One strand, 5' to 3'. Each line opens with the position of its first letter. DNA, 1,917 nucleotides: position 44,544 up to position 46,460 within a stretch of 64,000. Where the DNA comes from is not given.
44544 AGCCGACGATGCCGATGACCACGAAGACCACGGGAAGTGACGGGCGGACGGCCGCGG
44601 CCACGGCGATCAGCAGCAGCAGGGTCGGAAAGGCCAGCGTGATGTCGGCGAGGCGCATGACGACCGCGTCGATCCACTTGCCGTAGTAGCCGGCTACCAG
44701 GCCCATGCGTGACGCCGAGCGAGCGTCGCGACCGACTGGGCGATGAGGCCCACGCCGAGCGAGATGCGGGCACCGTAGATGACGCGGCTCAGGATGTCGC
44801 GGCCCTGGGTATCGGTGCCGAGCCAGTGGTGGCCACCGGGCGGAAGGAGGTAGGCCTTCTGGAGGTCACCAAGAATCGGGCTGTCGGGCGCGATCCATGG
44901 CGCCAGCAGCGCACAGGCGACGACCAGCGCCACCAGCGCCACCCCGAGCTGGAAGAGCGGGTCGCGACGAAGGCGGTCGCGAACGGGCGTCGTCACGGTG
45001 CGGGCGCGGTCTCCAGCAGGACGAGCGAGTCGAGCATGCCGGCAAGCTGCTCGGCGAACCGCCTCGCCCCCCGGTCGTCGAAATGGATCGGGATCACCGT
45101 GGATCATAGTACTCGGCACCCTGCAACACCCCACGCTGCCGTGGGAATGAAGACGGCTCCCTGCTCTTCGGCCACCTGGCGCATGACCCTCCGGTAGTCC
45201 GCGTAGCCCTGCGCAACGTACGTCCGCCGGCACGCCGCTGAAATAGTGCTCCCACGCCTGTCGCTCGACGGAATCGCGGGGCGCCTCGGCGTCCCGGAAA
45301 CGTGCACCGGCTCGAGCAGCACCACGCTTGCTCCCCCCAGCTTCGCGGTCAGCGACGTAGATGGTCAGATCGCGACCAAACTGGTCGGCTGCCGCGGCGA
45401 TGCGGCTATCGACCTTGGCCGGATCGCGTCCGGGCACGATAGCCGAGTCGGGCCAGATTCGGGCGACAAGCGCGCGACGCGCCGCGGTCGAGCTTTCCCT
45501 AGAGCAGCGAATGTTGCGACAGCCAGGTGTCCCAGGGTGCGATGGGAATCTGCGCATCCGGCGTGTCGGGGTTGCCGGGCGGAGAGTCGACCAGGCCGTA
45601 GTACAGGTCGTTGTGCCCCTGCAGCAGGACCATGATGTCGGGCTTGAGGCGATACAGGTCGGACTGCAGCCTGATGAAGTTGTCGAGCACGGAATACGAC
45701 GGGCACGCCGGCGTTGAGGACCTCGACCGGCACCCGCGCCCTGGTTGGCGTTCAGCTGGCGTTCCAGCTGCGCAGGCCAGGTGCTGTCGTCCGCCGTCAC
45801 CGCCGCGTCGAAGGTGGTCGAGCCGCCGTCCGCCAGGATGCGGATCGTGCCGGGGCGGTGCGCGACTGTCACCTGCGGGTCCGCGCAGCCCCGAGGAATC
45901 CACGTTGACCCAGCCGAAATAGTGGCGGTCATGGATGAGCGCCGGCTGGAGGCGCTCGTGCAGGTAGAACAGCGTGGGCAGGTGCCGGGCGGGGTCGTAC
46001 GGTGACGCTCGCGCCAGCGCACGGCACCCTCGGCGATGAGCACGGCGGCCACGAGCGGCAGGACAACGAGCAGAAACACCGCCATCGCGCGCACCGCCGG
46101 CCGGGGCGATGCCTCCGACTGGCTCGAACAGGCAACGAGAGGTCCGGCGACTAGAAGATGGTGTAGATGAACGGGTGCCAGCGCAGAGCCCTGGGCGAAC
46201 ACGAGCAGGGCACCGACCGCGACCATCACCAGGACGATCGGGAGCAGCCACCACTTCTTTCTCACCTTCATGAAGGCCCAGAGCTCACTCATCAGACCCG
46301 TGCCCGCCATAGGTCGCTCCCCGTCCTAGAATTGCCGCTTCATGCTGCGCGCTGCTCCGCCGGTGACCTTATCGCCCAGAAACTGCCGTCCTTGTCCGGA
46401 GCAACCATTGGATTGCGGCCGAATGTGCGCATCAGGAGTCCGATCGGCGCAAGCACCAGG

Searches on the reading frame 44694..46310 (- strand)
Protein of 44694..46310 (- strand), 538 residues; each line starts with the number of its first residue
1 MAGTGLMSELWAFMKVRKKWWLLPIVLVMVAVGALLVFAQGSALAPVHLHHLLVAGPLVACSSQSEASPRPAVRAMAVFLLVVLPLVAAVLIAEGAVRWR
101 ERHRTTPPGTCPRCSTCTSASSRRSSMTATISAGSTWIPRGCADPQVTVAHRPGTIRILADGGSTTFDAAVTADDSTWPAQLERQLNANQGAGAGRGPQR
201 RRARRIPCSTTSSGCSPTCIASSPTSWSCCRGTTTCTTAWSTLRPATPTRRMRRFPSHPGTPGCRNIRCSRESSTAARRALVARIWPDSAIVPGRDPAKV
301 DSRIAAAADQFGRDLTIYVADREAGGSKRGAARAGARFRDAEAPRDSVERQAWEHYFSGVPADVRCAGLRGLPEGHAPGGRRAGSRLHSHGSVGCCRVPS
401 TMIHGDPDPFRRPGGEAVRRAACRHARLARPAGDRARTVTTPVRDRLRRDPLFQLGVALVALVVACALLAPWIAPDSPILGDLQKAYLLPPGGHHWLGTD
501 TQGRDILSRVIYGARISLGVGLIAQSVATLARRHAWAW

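Call 46: search_protein_families(library=pfam, proteins=[window:44694-46310:-], max_evalue=0.0001)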
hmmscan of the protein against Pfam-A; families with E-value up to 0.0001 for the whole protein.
window:44694-46310:- (538 aa): 2 families
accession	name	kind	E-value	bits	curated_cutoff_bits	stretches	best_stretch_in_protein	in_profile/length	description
PF19451.5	DUF5989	-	2.2e-17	63.3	27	1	5-46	2-43/49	Family of unknown function (DUF5989)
PF12911.12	OppC_N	-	3.3e-07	30.5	23.9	1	444-491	7-53/53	N-terminal TM domain of oligopeptide transport permease C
